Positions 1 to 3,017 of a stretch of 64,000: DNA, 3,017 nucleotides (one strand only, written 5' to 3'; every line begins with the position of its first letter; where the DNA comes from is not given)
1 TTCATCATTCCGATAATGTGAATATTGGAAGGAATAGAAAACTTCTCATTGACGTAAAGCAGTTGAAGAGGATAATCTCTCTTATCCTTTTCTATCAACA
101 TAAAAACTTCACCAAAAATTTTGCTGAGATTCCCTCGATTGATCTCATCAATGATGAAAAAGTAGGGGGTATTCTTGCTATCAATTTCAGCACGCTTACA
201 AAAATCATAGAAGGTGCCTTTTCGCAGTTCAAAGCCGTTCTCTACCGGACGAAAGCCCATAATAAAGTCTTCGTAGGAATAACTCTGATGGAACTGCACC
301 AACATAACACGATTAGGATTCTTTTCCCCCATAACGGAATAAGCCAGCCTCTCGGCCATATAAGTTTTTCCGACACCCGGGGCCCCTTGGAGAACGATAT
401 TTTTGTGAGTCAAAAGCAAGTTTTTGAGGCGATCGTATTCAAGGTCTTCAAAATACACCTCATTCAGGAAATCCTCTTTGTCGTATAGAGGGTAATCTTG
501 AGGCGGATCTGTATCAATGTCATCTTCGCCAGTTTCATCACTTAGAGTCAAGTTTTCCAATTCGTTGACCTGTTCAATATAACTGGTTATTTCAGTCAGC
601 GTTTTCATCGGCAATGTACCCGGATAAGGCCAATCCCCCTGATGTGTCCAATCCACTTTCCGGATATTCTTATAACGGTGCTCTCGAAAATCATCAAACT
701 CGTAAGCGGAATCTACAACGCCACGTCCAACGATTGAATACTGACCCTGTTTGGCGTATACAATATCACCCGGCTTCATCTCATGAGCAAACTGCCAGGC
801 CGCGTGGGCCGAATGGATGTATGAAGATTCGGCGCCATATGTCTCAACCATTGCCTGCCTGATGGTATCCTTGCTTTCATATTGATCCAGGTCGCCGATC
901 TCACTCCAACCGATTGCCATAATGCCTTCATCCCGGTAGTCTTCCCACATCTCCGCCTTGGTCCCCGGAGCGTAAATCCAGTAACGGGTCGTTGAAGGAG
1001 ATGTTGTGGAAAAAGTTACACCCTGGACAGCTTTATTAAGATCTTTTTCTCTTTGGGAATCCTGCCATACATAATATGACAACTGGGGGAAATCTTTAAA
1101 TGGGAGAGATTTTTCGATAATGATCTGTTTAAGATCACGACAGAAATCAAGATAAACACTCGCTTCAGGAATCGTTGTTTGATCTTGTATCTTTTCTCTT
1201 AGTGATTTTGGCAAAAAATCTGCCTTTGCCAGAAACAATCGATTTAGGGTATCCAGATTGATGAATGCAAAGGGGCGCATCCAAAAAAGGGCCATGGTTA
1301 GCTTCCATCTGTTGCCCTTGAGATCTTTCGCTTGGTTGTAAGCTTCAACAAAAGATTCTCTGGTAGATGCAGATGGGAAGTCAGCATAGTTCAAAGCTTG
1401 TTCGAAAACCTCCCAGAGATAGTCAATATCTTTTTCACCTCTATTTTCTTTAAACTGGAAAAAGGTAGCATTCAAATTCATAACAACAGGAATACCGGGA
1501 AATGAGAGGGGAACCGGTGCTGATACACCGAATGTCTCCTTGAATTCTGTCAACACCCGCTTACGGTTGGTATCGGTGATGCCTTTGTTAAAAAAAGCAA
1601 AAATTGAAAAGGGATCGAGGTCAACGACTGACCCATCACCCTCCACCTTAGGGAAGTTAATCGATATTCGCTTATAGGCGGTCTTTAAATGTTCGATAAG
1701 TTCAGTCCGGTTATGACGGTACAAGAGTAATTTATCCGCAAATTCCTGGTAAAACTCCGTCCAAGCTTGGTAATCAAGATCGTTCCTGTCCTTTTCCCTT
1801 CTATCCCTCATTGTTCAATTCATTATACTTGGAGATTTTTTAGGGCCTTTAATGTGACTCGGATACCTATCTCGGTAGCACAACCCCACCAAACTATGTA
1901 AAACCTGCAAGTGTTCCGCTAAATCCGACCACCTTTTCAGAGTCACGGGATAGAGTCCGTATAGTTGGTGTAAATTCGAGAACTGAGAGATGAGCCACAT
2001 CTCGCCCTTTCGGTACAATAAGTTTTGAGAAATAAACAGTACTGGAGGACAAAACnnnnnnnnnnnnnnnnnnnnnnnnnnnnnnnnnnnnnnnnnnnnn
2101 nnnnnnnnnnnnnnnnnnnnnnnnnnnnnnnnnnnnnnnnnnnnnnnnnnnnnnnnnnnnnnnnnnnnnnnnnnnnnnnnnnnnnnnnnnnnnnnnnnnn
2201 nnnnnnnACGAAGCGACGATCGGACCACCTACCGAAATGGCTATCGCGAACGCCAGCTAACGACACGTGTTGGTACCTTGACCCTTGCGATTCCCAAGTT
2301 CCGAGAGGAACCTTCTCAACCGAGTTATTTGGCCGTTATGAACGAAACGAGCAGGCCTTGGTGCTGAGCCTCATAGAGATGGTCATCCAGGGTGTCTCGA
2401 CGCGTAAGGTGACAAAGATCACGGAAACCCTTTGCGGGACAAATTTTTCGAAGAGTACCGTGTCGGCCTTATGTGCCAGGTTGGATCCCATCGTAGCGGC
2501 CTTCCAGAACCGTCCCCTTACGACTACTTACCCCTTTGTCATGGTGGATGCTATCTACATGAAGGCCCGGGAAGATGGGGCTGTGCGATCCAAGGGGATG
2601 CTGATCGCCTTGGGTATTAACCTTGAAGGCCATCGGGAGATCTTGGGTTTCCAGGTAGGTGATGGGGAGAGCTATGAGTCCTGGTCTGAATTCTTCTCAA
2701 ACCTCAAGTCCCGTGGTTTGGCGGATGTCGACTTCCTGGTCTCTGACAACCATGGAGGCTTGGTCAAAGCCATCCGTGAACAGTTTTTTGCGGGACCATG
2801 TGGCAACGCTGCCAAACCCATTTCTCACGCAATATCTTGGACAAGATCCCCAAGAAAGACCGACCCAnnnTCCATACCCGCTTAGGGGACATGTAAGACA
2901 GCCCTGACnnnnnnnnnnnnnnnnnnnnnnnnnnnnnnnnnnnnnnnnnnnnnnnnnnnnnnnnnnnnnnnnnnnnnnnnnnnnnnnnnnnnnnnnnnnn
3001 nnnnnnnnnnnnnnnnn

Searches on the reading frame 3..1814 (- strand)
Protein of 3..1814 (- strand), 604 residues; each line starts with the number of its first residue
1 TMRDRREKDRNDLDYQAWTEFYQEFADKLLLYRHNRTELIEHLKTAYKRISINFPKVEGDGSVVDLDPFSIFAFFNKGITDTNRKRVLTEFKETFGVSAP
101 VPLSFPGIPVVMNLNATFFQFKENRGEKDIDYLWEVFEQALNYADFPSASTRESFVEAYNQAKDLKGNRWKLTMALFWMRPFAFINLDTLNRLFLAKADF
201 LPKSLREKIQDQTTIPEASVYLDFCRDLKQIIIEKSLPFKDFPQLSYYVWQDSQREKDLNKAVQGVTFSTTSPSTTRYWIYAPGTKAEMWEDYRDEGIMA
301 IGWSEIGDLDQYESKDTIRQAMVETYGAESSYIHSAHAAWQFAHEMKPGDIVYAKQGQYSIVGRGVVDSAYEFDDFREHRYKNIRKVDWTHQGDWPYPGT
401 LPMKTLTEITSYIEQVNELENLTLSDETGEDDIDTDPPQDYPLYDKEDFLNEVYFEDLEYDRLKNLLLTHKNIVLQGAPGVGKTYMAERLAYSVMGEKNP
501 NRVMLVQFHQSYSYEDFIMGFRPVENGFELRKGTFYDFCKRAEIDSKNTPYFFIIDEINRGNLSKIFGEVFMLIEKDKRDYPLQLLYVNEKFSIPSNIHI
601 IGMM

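Call 55: search_protein_families(library=pfam, proteins=[window:3-1814:-], max_evalue=0.001)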
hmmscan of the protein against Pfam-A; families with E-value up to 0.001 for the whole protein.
window:3-1814:- (604 aa): 4 families
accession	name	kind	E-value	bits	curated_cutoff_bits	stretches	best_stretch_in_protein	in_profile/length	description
PF07728.20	AAA_5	-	4.7e-15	56.3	22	1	472-589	1-107/139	AAA domain (dynein-related subfamily)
PF20720.3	nSTAND3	-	7.8e-07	29.3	27.2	1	454-498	1-45/155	Novel STAND NTPase 3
PF00910.28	RNA_helicase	-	4.9e-05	24.2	21.5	0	473-506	1-37/105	RNA helicase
PF13173.12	AAA_14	-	0.00091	19.7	27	0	470-560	2-73/129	AAA domain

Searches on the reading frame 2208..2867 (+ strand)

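Call 19: search_protein_families(library=pfam, proteins=[window:2208-2867:+], max_evalue=0.01)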
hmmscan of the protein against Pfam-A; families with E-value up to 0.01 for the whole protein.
window:2208-2867:+ (220 aa): 2 families
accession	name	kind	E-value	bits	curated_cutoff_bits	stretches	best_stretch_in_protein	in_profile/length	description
PF00872.24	Transposase_mut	-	1.1e-62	212.6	21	1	33-193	85-245/379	Transposase, Mutator family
PF10551.15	MULE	-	0.0096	16.8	27.6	0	131-193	17-84/99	MULE transposase domain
